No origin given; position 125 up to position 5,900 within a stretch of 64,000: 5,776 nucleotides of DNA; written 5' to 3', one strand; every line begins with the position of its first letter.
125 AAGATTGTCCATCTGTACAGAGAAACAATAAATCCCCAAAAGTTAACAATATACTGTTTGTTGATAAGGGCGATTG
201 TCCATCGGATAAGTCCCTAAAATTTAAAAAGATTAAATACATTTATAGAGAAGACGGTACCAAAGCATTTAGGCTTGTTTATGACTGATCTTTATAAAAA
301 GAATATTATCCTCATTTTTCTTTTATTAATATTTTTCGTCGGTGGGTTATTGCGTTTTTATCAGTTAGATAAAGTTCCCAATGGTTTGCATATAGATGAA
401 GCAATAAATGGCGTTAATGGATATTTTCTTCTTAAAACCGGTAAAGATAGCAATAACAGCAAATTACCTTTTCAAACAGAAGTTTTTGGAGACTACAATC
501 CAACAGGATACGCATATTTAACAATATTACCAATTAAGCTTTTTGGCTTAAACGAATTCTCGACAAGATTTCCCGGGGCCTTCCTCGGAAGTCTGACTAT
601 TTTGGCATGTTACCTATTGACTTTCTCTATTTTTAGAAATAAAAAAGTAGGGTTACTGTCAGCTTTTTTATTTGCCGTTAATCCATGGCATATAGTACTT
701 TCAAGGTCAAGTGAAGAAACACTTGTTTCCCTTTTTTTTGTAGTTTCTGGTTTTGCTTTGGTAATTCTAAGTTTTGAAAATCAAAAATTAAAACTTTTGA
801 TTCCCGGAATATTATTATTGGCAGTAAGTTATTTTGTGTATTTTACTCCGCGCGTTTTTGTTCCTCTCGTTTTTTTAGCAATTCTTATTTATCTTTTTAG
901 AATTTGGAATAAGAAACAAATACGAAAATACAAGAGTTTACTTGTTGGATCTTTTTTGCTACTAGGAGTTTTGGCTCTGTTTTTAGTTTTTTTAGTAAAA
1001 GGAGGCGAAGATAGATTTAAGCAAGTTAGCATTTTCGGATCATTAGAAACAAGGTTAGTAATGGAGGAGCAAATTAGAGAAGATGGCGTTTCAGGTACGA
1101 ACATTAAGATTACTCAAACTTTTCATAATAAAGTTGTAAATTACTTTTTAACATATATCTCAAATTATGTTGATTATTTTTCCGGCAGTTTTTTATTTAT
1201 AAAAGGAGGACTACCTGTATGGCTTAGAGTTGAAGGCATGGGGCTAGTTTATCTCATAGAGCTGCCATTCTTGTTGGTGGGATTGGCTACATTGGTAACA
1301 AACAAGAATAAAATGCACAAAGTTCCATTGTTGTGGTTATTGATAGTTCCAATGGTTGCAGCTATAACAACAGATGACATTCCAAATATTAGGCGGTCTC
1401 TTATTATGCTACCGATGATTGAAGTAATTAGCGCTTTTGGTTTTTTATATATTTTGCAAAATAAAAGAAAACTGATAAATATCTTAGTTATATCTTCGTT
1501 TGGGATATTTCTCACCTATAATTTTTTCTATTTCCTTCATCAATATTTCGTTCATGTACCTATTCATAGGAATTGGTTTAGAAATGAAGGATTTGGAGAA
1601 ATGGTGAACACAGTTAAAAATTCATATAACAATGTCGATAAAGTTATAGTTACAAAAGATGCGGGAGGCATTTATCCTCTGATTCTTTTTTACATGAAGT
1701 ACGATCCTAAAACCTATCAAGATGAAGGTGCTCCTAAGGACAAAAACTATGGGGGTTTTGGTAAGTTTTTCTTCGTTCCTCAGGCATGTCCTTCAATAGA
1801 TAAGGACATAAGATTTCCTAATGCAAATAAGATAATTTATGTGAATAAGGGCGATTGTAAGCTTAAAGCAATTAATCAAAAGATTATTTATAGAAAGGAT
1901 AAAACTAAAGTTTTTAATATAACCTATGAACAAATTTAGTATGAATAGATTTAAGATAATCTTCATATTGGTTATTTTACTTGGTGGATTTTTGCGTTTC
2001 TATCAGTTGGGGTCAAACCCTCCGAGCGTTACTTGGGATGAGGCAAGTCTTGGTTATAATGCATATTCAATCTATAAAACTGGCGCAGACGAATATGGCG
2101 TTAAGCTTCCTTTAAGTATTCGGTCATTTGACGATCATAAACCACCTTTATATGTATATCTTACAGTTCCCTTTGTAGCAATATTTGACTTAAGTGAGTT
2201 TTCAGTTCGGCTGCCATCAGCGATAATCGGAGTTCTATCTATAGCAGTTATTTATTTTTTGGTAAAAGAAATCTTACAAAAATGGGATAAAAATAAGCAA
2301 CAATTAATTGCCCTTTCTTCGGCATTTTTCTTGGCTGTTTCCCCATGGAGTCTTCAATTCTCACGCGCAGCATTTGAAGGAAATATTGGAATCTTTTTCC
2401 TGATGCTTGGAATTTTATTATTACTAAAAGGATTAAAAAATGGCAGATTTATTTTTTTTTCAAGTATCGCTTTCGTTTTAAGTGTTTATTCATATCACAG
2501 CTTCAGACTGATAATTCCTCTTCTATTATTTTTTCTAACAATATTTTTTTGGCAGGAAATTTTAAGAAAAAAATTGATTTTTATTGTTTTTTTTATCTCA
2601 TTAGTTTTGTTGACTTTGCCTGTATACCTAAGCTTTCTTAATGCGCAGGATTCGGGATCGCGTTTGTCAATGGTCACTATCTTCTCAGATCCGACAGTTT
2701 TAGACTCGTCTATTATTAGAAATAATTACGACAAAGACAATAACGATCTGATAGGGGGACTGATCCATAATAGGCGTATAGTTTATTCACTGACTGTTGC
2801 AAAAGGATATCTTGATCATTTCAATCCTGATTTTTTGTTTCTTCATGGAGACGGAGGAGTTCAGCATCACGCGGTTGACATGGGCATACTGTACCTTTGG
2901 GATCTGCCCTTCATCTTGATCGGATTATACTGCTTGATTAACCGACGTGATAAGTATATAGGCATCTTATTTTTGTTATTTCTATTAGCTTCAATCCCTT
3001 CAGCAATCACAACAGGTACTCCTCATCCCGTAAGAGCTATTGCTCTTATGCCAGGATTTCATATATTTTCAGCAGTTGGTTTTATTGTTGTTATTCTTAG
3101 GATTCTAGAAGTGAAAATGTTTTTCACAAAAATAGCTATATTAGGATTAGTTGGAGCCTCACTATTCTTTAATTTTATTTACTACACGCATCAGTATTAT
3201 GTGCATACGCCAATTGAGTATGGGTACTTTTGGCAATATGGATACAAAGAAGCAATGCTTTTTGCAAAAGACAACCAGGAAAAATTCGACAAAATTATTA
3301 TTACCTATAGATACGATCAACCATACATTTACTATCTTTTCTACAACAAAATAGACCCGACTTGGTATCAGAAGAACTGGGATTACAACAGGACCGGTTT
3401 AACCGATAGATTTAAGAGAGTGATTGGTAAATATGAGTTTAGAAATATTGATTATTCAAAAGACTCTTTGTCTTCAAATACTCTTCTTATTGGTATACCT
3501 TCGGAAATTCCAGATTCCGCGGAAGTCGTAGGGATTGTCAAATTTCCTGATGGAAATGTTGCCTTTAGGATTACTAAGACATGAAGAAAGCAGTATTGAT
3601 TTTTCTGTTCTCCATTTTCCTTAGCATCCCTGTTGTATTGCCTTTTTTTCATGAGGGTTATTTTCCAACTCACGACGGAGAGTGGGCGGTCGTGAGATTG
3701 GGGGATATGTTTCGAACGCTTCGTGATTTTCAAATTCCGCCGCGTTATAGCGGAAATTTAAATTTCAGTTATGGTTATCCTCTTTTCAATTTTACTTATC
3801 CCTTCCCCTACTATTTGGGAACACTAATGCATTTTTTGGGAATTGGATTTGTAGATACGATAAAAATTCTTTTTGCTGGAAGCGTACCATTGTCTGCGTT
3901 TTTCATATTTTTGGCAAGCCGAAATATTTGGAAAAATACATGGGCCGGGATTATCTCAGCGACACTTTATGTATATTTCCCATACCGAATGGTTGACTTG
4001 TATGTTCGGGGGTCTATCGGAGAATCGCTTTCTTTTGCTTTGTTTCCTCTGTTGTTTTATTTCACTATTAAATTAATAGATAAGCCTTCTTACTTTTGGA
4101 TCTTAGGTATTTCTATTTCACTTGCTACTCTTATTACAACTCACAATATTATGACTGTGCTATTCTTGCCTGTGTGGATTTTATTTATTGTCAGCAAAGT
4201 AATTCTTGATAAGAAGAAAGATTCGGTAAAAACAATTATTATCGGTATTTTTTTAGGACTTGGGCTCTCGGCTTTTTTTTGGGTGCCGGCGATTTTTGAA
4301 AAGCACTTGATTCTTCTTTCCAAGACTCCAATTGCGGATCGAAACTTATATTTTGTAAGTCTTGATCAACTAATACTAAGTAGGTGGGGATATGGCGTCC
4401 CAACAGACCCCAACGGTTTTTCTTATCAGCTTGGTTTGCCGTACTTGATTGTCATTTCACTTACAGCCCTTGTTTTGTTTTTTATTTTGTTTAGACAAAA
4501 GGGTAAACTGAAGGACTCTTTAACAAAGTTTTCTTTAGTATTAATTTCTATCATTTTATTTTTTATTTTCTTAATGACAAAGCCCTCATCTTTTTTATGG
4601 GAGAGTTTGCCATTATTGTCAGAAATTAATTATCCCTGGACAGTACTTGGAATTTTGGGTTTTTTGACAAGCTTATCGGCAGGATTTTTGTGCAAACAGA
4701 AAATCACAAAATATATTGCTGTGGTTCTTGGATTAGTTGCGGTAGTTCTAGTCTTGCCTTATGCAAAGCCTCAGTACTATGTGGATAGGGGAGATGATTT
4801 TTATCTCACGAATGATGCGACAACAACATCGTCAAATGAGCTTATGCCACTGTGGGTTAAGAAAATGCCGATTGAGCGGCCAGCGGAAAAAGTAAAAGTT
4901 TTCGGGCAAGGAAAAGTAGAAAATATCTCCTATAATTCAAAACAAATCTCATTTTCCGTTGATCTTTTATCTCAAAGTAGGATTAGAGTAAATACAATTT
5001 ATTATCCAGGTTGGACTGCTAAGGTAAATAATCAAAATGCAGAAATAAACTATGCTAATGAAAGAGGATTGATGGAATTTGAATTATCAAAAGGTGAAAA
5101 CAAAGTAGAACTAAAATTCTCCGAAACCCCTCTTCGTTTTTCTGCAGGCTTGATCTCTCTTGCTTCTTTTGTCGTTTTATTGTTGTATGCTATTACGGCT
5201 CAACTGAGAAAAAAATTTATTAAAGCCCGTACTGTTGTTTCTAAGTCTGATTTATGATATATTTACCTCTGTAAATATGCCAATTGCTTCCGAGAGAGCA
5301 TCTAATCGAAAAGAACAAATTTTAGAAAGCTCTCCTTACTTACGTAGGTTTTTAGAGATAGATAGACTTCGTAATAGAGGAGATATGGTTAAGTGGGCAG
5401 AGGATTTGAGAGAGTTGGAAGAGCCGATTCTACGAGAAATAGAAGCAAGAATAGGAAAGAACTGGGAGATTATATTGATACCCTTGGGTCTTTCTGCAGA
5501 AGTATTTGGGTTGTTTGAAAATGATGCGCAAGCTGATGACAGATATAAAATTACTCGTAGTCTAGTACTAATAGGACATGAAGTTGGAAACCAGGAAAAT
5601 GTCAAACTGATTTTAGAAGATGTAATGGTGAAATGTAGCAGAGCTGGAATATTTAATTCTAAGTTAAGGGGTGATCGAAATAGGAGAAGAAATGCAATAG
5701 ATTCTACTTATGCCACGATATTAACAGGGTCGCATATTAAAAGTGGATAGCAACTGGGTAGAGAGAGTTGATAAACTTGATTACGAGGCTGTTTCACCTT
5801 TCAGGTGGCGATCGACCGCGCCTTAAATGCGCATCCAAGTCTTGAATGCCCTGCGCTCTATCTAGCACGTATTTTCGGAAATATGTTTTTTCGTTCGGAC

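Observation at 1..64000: Hyper-expanded surface-glycosylation supercluster: 24 GT-C-like polytopic membrane genes from six families in one 64-kb window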

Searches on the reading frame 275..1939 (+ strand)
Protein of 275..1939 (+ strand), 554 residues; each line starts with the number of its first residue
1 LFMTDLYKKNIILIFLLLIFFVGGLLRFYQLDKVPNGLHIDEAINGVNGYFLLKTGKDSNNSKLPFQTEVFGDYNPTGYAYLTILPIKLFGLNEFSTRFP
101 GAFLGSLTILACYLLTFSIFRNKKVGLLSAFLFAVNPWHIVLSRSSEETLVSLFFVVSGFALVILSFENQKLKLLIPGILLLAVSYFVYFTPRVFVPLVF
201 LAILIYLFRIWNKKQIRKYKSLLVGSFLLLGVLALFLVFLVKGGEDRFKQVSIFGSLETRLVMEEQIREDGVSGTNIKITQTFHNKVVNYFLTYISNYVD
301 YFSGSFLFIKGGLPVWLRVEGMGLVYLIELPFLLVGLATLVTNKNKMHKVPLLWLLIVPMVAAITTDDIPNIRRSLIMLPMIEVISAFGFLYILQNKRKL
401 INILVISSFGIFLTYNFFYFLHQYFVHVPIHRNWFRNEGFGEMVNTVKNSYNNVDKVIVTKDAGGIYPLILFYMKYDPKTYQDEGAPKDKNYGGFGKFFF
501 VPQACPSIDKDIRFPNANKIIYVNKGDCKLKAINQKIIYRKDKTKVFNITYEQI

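Call 4: search_protein_families(library=pfam, proteins=[window:275-1939:+], max_evalue=0.01)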
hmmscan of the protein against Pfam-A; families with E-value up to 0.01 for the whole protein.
window:275-1939:+ (554 aa): 3 families
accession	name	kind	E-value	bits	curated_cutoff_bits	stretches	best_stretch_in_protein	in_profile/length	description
PF02366.24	PMT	-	6.8e-07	29.5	22.7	1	79-232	66-228/245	Dolichyl-phosphate-mannose-protein mannosyltransferase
PF13231.12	PMT_2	-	1.1e-06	29.4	26.1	1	76-228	3-153/160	Dolichyl-phosphate-mannose-protein mannosyltransferase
PF19529.4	DUF6057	-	0.0027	17.1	29.8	1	96-239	68-208/569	Family of unknown function (DUF6057)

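Call 77: find_homologous_proteins(query=window:281-1939:+, max_evalue=1e-20)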
Query window:281-1939:+ (552 aa): 551 proteins with E <= 1e-20 among 8000 candidates; the best 120 are listed.
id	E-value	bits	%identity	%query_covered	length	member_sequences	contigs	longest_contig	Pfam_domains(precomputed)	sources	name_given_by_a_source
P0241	0.0e+0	1223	100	100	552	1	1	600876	PF02366.25,PF13231.13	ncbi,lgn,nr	ncbi:MAG: glycosyltransferase family 39 protein [Candidatus Levybacteria bacterium]|nr:glycosyltrans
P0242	4.5e-278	942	74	100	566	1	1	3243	PF13231.13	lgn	-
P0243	4.4e-275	932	73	100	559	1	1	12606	PF13231.13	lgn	-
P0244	2.0e-270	917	72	100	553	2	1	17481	PF13231.13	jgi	-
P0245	1.5e-269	914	73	100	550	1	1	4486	PF13231.13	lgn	-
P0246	5.8e-269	912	72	100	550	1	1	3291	PF02366.25,PF13231.13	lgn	-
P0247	4.6e-266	902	70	100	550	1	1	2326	PF02366.25,PF13231.13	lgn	-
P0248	3.2e-265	899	72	100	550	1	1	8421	PF02366.25,PF13231.13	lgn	-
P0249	2.8e-264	896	70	100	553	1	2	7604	PF13231.13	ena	-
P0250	4.9e-264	896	70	100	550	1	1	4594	-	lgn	-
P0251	5.8e-264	895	72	100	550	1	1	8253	PF13231.13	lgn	-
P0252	8.3e-263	891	70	100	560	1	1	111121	PF13231.13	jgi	-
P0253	1.1e-262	891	71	100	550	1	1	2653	PF02366.25,PF13231.13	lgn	-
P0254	2.1e-262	890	70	100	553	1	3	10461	PF02366.25,PF13231.13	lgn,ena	-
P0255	2.4e-260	883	72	96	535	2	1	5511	PF02366.25,PF13231.13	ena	-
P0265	1.1e-254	865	69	100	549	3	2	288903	PF13231.13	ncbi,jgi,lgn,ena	-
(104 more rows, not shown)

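Call 78: find_encoding_contigs(protein=P0241, flank=10000, max_places=3)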
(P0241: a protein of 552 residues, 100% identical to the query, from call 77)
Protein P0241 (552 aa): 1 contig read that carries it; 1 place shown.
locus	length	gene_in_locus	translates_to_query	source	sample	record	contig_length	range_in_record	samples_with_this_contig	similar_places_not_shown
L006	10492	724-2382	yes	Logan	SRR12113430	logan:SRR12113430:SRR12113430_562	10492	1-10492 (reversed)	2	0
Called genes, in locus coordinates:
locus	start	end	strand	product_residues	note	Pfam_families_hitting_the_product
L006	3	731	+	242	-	?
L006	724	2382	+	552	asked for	PF02366:PMT (weak), PF13231:PMT_2 (weak)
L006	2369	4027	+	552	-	PF13231:PMT_2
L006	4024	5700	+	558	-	PF10131:PTPS_related (weak)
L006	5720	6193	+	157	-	-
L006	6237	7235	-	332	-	PF01636:APH (weak), PF01633:Choline_kinase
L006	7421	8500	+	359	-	PF06271:RDD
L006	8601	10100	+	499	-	PF10131:PTPS_related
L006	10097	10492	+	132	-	?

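Call 80: find_encoding_contigs(protein=P0265, flank=10000, max_places=2)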
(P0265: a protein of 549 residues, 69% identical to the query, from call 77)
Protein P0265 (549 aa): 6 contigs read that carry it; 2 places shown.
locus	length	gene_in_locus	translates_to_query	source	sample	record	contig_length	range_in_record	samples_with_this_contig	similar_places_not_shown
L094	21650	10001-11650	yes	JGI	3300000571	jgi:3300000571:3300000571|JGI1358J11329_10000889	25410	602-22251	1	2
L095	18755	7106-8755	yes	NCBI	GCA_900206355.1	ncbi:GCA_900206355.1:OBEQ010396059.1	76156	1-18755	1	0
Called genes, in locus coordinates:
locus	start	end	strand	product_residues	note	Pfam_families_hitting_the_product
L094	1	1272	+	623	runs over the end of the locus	?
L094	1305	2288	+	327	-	PF00698:Acyl_transf_1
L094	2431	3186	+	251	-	PF00535:Glycos_transf_2, PF10111:Glyco_tranf_2_2, PF13641:Glyco_tranf_2_3 (weak)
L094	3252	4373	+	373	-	PF26314:MptA_B_family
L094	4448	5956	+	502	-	PF13231:PMT_2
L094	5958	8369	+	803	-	PF09586:YfhO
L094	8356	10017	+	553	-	PF13231:PMT_2 (weak)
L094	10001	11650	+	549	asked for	PF13231:PMT_2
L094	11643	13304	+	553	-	PF11992:TgpA_N (faint), PF13231:PMT_2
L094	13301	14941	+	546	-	PF10131:PTPS_related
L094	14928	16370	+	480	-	PF10131:PTPS_related (faint)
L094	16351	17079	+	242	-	PF00535:Glycos_transf_2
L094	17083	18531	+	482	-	PF01943:Polysacc_synt, PF13440:Polysacc_synt_3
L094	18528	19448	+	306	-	PF00535:Glycos_transf_2, PF10111:Glyco_tranf_2_2 (weak)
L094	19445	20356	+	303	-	PF00535:Glycos_transf_2, PF13641:Glyco_tranf_2_3, PF13632:Glyco_trans_2_3 (weak)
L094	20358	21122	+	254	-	PF00535:Glycos_transf_2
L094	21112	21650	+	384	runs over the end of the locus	PF13231:PMT_2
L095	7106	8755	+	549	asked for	PF13231:PMT_2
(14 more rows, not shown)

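Call 84: search_protein_families(library=pfam, proteins=[L094:1-1272:+], max_evalue=0.01)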
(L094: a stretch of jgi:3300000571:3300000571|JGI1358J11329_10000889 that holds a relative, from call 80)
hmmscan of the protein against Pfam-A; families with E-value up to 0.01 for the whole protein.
L094:1-1272:+ (423 aa): 4 families
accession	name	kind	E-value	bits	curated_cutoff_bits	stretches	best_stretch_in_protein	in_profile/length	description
PF05362.19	Lon_C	-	1.1e-90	303.1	21.1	1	200-403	1-204/205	Lon protease (S16) C-terminal proteolytic domain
PF22667.2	Lon_lid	-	1.3e-22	79.6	27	1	144-198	1-56/57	Lon protease AAA+ ATPase lid domain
PF00004.35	AAA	-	2.1e-14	54.5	21.2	1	1-122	19-128/131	ATPase family associated with various cellular activities (AAA)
PF13541.12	ChlI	-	6.1e-10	39.5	27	1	244-371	1-121/121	Subunit ChlI of Mg-chelatase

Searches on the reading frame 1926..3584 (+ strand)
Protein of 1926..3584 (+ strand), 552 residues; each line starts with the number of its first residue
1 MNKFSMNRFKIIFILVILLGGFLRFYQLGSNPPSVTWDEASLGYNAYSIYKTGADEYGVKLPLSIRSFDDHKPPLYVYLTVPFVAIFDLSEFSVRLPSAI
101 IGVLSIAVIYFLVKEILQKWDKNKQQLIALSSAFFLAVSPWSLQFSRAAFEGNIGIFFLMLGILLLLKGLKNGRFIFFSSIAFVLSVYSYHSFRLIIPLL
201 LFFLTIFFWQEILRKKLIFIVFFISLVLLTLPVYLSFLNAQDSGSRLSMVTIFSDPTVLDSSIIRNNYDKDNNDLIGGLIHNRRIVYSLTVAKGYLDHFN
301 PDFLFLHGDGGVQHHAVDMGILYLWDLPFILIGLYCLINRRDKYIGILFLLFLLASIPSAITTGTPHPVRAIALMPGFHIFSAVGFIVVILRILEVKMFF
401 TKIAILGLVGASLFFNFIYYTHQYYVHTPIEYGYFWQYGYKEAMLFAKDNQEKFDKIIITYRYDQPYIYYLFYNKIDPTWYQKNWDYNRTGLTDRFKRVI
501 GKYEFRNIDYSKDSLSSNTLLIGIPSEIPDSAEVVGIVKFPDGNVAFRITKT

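Call 4: search_protein_families(library=pfam, proteins=[window:1926-3584:+], max_evalue=0.01)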
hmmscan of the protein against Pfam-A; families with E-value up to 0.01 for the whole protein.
window:1926-3584:+ (552 aa): 1 family
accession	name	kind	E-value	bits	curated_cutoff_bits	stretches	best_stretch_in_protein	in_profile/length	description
PF13231.12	PMT_2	-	1.3e-13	51.9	26.1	1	71-230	1-155/160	Dolichyl-phosphate-mannose-protein mannosyltransferase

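Call 22: find_encoding_contigs(protein=window:1926-3584:+, flank=10000, max_places=2)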
Protein window:1926-3584:+ (552 aa): 1 contig read that carries it; 1 place shown.
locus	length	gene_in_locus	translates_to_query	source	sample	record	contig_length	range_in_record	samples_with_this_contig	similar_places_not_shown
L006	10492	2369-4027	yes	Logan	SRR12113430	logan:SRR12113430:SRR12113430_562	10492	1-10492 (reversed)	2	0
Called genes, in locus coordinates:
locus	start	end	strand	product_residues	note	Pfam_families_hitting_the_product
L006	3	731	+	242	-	?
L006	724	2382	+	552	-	PF02366:PMT (weak), PF13231:PMT_2 (weak)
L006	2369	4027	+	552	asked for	PF13231:PMT_2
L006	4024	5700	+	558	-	PF10131:PTPS_related (weak)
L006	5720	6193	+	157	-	-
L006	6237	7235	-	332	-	PF01636:APH (weak), PF01633:Choline_kinase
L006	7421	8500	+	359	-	PF06271:RDD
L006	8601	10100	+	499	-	PF10131:PTPS_related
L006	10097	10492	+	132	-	?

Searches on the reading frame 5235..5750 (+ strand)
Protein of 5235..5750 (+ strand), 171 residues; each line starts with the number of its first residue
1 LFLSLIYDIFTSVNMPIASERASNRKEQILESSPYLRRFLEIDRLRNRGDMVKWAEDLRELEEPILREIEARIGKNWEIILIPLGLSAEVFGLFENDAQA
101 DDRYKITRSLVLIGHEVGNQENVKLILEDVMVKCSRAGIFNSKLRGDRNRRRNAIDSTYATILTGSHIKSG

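Call 4: search_protein_families(library=pfam, proteins=[window:5235-5750:+], max_evalue=0.01)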
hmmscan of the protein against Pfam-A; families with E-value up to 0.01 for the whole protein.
window:5235-5750:+ (171 aa): 0 families

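Call 34: search_protein_families(library=ncbifam, proteins=[window:5235-5750:+], max_evalue=0.00001)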
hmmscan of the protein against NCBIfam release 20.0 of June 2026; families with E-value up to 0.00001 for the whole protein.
window:5235-5750:+ (171 aa): 0 families
